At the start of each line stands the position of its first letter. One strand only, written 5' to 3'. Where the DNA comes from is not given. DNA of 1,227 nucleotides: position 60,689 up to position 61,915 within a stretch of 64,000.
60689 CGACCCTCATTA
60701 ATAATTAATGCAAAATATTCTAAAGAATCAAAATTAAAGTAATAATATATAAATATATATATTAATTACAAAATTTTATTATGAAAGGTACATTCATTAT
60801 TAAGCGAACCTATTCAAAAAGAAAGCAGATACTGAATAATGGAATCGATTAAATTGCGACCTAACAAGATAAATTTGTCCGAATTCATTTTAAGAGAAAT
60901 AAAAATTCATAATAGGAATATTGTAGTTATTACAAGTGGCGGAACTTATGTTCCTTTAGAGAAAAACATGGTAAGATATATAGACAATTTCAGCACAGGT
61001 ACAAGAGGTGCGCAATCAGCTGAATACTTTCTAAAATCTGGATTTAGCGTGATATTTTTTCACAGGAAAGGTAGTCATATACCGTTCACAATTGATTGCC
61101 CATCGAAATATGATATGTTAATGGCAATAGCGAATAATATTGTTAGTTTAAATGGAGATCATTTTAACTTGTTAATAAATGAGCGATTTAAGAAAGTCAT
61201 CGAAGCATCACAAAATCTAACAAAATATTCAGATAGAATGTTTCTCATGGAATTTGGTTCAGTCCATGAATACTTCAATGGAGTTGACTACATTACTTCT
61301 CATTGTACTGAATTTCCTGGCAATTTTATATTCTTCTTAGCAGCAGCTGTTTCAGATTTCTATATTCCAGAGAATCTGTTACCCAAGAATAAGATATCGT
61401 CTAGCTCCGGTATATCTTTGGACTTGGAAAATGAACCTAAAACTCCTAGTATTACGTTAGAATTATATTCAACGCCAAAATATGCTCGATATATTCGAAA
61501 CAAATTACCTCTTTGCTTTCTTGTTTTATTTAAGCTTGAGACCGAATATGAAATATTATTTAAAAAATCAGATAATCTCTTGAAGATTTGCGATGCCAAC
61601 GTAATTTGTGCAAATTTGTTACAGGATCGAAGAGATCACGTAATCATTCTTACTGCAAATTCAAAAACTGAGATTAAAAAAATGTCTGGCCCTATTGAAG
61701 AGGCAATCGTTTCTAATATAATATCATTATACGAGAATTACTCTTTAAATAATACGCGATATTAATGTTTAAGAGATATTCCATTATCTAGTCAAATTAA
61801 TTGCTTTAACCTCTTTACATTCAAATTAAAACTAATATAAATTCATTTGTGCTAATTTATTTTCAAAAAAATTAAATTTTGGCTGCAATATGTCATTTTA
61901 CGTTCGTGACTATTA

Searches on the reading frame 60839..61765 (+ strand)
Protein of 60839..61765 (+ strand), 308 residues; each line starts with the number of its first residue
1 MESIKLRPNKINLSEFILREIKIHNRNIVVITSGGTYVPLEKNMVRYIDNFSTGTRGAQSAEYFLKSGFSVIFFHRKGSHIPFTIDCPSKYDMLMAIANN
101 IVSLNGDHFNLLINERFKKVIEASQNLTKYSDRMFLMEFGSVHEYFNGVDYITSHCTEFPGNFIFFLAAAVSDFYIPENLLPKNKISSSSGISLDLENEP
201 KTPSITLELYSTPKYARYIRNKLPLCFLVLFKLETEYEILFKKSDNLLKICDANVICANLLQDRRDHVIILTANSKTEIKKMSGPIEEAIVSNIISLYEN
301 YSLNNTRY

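Call 19: search_protein_families(library=pfam, proteins=[window:60839-61765:+], max_evalue=0.001)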
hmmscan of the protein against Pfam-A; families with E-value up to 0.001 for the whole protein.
window:60839-61765:+ (308 aa): 1 family
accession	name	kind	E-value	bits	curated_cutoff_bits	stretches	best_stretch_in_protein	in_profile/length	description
PF04127.22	DFP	-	4.1e-13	50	22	2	28-94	5-73/186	DNA/pantothenate metabolism flavoprotein C-terminal domain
